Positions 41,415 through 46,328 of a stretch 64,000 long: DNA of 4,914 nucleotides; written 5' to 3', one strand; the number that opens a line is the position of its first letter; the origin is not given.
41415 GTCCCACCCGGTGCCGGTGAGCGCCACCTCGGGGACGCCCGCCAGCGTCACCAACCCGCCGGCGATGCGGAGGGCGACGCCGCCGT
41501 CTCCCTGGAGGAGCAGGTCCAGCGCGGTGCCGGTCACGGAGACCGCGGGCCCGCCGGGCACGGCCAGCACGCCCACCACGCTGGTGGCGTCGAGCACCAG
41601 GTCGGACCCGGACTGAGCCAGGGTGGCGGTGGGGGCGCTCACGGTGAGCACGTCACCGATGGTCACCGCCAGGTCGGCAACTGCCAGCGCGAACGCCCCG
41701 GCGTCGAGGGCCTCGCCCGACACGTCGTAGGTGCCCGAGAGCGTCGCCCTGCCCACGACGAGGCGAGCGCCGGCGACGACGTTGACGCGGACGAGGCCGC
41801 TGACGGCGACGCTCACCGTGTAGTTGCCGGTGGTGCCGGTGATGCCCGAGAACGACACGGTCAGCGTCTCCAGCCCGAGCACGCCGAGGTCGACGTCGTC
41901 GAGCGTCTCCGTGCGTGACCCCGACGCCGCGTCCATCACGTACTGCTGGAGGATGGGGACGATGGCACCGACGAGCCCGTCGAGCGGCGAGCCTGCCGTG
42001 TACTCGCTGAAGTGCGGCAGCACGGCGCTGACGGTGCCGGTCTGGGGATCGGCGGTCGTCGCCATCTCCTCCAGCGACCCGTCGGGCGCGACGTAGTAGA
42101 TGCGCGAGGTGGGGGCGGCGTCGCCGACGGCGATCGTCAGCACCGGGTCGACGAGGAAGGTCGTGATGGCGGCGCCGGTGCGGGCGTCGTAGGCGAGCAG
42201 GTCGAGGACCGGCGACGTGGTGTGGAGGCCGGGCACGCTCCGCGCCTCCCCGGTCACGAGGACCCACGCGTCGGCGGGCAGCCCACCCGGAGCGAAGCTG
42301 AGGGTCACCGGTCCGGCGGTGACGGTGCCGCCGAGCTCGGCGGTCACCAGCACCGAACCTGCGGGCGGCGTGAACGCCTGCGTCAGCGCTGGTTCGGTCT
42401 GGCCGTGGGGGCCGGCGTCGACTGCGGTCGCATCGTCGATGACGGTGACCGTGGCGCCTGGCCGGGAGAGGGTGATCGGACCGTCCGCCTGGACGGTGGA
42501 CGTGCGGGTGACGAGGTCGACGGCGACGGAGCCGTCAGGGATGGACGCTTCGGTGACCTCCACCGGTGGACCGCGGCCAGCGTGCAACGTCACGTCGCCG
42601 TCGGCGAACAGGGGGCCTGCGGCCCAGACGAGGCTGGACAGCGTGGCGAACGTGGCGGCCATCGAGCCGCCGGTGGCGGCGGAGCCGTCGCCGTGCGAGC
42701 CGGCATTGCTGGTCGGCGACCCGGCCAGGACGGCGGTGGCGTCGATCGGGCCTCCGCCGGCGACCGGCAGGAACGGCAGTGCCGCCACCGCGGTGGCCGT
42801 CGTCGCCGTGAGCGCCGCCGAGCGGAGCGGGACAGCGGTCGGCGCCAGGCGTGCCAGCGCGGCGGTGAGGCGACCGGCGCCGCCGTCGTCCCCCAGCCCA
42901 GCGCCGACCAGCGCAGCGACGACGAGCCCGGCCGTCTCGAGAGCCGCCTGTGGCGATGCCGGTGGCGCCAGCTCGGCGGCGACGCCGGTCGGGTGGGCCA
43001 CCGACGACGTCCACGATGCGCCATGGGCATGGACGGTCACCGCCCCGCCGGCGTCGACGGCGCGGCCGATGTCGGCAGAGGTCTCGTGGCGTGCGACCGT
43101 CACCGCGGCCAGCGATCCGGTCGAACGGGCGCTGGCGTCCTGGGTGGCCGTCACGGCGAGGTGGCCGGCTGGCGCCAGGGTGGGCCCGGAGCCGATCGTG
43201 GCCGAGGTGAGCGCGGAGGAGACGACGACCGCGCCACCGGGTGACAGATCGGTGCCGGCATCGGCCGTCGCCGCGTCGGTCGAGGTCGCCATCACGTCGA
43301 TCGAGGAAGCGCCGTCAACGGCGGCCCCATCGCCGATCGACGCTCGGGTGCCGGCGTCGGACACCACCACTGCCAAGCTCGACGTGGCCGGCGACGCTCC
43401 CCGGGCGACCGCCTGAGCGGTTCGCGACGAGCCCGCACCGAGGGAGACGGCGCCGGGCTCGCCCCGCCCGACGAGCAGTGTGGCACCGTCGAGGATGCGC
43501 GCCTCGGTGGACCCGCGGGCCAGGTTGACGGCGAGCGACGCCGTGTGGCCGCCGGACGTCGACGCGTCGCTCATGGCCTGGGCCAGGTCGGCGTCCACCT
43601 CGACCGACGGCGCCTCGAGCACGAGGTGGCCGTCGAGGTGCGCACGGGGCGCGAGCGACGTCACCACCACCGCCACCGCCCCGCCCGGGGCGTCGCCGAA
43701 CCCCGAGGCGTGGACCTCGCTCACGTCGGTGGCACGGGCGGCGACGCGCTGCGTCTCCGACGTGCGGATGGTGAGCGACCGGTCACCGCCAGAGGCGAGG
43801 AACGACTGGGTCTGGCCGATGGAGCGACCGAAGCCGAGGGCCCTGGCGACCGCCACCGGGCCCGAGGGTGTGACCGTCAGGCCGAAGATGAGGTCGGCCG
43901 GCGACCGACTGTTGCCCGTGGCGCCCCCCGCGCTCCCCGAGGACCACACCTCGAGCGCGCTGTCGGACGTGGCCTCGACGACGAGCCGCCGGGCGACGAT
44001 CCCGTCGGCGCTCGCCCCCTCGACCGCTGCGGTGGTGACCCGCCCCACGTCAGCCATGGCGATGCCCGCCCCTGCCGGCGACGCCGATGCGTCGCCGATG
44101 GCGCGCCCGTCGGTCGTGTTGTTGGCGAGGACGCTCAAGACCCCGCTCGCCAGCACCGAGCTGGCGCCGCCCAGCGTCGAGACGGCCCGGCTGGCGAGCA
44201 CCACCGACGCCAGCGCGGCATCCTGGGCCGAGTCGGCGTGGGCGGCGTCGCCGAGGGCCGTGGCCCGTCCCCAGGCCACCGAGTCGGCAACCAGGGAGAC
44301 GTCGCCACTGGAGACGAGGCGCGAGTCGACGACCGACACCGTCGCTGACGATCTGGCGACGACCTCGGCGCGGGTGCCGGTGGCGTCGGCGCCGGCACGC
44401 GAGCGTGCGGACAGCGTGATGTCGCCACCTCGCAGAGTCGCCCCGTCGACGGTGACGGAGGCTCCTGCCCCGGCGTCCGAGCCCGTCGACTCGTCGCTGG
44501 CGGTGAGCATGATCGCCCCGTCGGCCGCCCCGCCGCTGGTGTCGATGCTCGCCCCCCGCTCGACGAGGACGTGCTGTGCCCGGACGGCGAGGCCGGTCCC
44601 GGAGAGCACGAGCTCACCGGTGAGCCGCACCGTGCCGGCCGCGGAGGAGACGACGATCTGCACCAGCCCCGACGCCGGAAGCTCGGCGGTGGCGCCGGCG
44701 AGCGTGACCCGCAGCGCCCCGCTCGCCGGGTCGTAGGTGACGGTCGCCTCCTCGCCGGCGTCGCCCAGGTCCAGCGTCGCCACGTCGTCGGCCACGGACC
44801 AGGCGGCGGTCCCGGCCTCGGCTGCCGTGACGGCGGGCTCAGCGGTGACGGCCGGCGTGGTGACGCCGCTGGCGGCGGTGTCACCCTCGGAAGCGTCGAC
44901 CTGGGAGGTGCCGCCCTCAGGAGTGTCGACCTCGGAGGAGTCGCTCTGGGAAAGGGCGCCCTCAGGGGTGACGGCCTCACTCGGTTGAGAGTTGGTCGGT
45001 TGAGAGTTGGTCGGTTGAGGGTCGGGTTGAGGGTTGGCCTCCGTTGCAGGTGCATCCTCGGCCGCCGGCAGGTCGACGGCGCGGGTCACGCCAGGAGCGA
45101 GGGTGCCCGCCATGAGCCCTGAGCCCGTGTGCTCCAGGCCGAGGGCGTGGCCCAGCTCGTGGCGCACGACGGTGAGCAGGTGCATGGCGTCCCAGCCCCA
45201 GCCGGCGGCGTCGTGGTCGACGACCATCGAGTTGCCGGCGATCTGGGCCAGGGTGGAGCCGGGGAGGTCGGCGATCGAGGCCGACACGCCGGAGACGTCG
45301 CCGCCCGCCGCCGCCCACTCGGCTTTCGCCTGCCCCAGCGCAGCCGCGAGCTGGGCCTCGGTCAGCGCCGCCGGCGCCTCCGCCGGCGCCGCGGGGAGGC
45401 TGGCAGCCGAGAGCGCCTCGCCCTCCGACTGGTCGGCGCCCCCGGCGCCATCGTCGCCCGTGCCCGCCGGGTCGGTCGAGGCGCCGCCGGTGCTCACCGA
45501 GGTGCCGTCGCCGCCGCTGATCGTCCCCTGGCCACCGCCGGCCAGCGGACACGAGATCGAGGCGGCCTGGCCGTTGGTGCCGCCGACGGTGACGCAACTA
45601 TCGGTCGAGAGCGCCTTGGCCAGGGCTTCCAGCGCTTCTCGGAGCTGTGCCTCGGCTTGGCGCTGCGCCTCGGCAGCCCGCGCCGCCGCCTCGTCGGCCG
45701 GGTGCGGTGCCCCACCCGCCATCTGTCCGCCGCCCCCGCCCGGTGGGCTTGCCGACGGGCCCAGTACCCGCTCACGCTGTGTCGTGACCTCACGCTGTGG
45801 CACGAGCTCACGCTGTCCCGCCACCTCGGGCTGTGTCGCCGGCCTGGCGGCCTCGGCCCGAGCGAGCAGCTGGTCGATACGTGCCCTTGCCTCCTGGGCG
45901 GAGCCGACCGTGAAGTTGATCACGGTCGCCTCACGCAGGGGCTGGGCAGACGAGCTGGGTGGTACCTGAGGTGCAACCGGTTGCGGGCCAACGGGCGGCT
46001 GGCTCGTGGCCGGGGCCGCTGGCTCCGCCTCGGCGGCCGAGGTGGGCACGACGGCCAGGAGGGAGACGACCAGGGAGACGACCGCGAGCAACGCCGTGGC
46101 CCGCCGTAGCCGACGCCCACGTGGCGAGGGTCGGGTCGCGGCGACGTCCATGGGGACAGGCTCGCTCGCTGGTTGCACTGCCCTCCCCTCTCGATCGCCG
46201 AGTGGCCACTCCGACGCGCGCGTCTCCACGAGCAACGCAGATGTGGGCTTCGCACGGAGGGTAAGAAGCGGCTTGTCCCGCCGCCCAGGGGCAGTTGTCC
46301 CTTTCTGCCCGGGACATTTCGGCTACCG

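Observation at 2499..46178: Uninterrupted 43.7-kb gene for a ~14,550-aa secreted protein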

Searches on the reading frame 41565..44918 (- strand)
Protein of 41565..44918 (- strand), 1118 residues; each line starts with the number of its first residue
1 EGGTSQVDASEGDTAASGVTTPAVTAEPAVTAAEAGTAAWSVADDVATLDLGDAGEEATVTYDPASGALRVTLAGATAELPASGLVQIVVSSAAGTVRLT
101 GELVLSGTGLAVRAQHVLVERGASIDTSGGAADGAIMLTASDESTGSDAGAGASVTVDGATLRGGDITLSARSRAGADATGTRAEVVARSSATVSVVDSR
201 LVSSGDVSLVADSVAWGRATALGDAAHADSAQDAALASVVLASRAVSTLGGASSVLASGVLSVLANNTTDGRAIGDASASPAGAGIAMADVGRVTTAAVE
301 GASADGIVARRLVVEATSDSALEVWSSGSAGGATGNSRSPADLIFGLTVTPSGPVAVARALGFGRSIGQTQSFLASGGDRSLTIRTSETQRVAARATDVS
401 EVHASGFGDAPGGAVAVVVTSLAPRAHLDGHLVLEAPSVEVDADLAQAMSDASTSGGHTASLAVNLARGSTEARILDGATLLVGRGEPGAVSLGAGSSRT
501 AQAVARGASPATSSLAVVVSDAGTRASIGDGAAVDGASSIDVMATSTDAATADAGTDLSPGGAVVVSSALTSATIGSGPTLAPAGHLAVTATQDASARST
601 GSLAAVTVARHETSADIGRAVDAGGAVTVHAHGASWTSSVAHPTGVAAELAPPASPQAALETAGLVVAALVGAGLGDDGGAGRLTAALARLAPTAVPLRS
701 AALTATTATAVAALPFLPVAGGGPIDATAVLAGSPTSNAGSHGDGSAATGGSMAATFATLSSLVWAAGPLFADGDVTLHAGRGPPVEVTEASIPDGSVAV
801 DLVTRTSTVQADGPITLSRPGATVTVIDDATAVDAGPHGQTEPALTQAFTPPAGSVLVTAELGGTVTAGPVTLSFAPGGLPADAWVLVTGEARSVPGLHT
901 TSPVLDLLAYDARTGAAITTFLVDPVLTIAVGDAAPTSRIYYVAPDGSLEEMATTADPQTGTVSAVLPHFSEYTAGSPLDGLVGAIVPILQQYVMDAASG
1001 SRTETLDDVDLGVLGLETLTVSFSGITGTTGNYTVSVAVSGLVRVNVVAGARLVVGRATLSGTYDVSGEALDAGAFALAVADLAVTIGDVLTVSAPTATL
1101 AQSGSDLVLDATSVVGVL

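Call 98: search_protein_families(library=pfam, proteins=[window:41565-44918:-], max_evalue=0.01)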
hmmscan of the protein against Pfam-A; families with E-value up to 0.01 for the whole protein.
window:41565-44918:- (1118 aa): 0 families

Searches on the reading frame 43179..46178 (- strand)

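Call 5: search_protein_families(library=pfam, proteins=[window:43179-46178:-], max_evalue=0.01)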
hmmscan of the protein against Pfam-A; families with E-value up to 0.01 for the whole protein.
window:43179-46178:- (1000 aa): 1 family
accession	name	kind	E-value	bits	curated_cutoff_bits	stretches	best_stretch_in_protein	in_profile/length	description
PF00413.30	Peptidase_M10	-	0.0003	21.1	24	1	330-360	104-136/159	Matrixin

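Call 30: search_protein_families(library=ncbifam, proteins=[window:43179-46178:-], max_evalue=0.01)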
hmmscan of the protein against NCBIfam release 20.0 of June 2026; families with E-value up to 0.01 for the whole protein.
window:43179-46178:- (1000 aa): 0 families

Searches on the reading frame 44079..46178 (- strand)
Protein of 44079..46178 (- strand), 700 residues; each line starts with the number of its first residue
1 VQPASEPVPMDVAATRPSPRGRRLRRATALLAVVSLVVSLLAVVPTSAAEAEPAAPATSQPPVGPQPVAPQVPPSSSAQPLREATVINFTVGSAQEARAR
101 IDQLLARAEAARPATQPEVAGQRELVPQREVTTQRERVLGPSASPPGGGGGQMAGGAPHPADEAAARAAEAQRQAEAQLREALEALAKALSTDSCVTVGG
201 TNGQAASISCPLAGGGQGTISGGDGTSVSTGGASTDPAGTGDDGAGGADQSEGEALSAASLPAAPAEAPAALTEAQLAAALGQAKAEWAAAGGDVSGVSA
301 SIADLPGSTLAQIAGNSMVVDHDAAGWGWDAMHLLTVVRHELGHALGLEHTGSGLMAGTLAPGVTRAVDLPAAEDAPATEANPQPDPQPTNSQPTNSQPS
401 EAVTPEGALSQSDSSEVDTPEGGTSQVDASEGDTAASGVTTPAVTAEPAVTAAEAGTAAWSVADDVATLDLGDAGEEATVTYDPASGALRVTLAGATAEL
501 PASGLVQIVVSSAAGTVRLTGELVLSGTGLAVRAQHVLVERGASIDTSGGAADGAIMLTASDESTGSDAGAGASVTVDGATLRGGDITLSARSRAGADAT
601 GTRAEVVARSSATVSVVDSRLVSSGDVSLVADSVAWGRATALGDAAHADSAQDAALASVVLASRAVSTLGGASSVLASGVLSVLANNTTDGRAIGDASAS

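Call 17: find_homologous_proteins(query=window:44079-46178:-, max_evalue=0.001)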
Query window:44079-46178:- (700 aa): 10 proteins with E <= 0.001 among 8000 candidates.
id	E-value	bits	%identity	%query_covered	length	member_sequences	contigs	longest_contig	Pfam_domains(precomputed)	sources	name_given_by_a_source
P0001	4.9e-112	394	56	27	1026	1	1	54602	-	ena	-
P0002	3.5e-100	355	51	31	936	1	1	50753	-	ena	-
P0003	9.0e-78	281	53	46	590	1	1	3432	PF00413.31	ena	-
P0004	1.7e-57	214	48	42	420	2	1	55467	PF00413.31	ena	-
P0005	5.3e-43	166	31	21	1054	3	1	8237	-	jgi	jgi:hypothetical protein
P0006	8.9e-39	152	40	50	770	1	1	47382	-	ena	-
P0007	1.2e-37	148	46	32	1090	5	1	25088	-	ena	-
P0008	6.1e-29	119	33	63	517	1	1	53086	PF00413.31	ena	-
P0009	2.6e-12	64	46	14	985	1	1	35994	PF00413.31,PF03160.21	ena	-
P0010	8.4e-10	56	48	16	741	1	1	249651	PF00413.31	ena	-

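Call 18: find_encoding_contigs(protein=P0001, flank=10000, max_places=2)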
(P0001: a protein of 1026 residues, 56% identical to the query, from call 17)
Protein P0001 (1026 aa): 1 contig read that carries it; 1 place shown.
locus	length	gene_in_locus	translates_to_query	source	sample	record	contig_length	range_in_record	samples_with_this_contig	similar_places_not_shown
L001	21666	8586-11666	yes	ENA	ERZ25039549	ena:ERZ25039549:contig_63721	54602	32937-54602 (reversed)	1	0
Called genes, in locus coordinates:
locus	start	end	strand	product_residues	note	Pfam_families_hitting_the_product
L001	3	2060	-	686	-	?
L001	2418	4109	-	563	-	PF01734:Patatin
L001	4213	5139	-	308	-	PF03193:RsgA_GTPase (weak), PF00009:GTP_EFTU (faint), PF00350:Dynamin_N (faint), PF01926:MMR_HSR1, PF02421:FeoB_N, PF07650:KH_2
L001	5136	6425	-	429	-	PF01595:CNNM, PF00571:CBS, PF03471:CorC_HlyC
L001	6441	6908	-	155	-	PF02130:YbeY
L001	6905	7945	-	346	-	PF02562:PhoH, PF13245:AAA_19, PF13604:AAA_30 (weak)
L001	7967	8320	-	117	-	PF11969:DcpS_C, PF01230:HIT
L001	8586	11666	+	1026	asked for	-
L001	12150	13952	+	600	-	-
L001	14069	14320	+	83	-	-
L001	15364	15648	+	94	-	-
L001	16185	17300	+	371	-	-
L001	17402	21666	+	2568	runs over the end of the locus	PF01839:FG-GAP (faint), PF13517:FG-GAP_3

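Call 19: find_encoding_contigs(protein=P0002, flank=10000, max_places=2)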
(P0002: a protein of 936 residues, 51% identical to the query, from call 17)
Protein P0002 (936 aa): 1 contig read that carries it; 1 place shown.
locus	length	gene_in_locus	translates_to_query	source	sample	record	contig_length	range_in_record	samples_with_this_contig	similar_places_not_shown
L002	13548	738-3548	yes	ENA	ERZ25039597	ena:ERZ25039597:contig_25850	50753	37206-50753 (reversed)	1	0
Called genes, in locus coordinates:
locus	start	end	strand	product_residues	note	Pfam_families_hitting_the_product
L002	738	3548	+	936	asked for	-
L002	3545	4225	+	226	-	-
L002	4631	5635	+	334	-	-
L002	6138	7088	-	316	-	-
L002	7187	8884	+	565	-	-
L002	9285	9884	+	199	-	-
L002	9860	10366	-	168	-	-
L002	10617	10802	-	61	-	-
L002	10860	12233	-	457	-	-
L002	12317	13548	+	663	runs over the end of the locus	-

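Call 21: find_related_loci(query=A1, collection=genome_contigs, flank=10000)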
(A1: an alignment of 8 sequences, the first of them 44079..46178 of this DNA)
Query A1 (700 aa) in genome_contigs; peptide patterns used: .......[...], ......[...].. (x = any residue, [..] = any of these).
260 stretches matched a pattern; 137 encode a relative of the query (tblastn E <= 1e-3); the best 80 are kept; 80 distinct loci.
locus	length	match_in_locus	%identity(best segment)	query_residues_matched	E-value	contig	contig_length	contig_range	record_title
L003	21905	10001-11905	41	52-698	2e-88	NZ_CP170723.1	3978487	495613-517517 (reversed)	Oryzobacter telluris strain 24SJ04S-52 chromosome, complete genome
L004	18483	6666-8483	41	52-698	3e-78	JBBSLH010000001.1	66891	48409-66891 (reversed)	MAG: Acidimicrobiales bacterium isolate metawrap_LS4_58 metawrap_LS4_58_K_904341_L_66891_cov_19.9416, whole genome shotg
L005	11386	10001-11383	45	249-644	1e-74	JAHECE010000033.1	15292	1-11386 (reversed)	MAG: Actinomycetales bacterium isolate Ww162 NODE_7861_length_15292_cov_3.286072, whole genome shotgun sequence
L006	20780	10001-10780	51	80-368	3e-61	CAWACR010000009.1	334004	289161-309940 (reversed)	MAG: uncultured Actinomycetota bacterium isolate MFD00905.bin.2.5 genome assembly, contig: contig_7653, whole genome sho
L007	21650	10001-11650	37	191-694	1e-57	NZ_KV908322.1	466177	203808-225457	Sinomonas mesophila strain MPKL 26 Scaffold1, whole genome shotgun sequence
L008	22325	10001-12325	45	31-693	5e-55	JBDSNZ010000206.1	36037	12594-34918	MAG: Ornithinibacter sp. isolate cluster1_bin.428 k127_5292642, whole genome shotgun sequence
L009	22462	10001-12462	37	11-698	2e-48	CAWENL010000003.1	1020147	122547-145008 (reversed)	MAG: uncultured Actinomycetota bacterium isolate MFD02581.bin.1.69 genome assembly, contig: contig_47465, whole genome s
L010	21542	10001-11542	35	191-699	2e-47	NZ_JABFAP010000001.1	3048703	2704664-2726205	Agrococcus sp. KRD186 Scaffold_1, whole genome shotgun sequence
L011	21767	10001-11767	37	191-699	2e-46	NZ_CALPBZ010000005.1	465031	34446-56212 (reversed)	Microbacterium sp. Marseille-Q6648 contig00005, whole genome shotgun sequence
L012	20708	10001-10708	51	460-698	5e-46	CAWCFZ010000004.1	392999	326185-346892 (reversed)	MAG: uncultured Actinomycetota bacterium isolate MFD01275.bin.1.124 genome assembly, contig: contig_29027, whole genome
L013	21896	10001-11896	53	178-690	1e-45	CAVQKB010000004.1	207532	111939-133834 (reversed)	MAG: uncultured Actinomycetota bacterium isolate MFD02581.bin.3.460 genome assembly, contig: contig_15906, whole genome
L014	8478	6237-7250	39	25-368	5e-45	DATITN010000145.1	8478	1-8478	MAG TPA_asm: Arachnia sp. isolate SMAG_U15956 k141_944270, whole genome shotgun sequence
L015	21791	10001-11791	61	191-697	1e-44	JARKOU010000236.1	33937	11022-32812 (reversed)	MAG: Actinomycetales bacterium isolate D148_maxbin.027 k141_19135, whole genome shotgun sequence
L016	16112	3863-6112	43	80-693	2e-42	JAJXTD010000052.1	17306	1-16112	MAG: Actinomycetes bacterium isolate BP4.bin34 NODE_3851_length_17306_cov_5.630828, whole genome shotgun sequence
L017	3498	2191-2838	50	179-369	2e-40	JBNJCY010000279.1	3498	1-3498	MAG: Actinomycetota bacterium isolate Y23_7dBSe1.bin.149 NODE_38290_length_3498_cov_2.195940, whole genome shotgun seque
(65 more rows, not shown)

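Call 98: search_protein_families(library=pfam, proteins=[P0009], max_evalue=0.01)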
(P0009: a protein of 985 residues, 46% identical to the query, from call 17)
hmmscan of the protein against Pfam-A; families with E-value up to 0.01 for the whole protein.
P0009 (985 aa): 3 families
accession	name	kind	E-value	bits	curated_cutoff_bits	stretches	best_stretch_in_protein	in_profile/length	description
PF03160.20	Calx-beta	-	2.9e-37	127.8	27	2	228-344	1-119/119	Calx-beta domain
PF00413.30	Peptidase_M10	-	3.3e-06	27.5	24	1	304-462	83-137/159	Matrixin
PF12044.14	Metallopep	-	0.0034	16.4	27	1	439-459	318-338/427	Putative peptidase family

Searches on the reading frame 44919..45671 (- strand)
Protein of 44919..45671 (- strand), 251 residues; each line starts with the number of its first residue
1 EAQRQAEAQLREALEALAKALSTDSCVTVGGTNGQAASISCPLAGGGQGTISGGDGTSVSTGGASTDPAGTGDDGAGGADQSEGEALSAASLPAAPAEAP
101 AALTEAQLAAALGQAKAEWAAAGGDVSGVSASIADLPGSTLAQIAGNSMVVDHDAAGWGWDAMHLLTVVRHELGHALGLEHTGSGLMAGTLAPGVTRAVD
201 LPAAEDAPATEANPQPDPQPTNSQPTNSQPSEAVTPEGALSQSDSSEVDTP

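Call 55: search_protein_families(library=pfam, proteins=[window:44919-45671:-], max_evalue=1)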
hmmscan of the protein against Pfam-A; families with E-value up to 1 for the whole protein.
window:44919-45671:- (251 aa): 6 families
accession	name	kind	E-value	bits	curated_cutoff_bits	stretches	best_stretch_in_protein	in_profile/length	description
PF00413.30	Peptidase_M10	-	5.1e-05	23.6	24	1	161-192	104-137/159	Matrixin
PF13582.12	Reprolysin_3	-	0.011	16.7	22.4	1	155-182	107-123/123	Metallo-peptidase family M12B Reprolysin-like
PF13688.12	Reprolysin_5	-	0.013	16.1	27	1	160-183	136-159/196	Metallo-peptidase family M12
PF12044.14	Metallopep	-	0.076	12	27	1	169-188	318-337/427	Putative peptidase family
PF13583.11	Reprolysin_4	-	0.082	13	22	1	167-184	137-154/203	Metallo-peptidase family M12B Reprolysin-like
PF01400.30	Astacin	-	0.27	11.3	22.5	1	166-182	79-95/189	Astacin (Peptidase family M12A)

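Call 65: predict_structure(alignment_id=A5)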
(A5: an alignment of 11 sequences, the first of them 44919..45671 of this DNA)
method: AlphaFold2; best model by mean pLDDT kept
length: 251 residues; sequences in the alignment: 11
mean_pLDDT: 69.6   pTM: 0.52
mean pLDDT of the five models: 69.6, 66.8, 65.4, 61.8, 59.6
residues with pLDDT >= 90: 80; 70-90: 34; 50-70: 83; < 50: 54
segments of 3 or more residues with pLDDT < 50: 46-49, 53-82, 232-239
pLDDT, mean of each block of 10 residues (from residue 1): 61 54 59 58 52 44 36 36 72 82 92 95 89 93 91 93 96 91 90 91 53 57 50 46 61 63
secondary structure, 60 per line:
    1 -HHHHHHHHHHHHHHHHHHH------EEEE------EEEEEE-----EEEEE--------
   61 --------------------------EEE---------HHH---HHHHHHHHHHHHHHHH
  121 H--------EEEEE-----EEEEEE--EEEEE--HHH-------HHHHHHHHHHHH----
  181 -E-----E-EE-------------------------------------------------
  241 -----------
elements in order: H2-20 E27-30 E37-42 E48-52 E87-89 H105-121 E130-134 E140-145 E148-152 H165-176
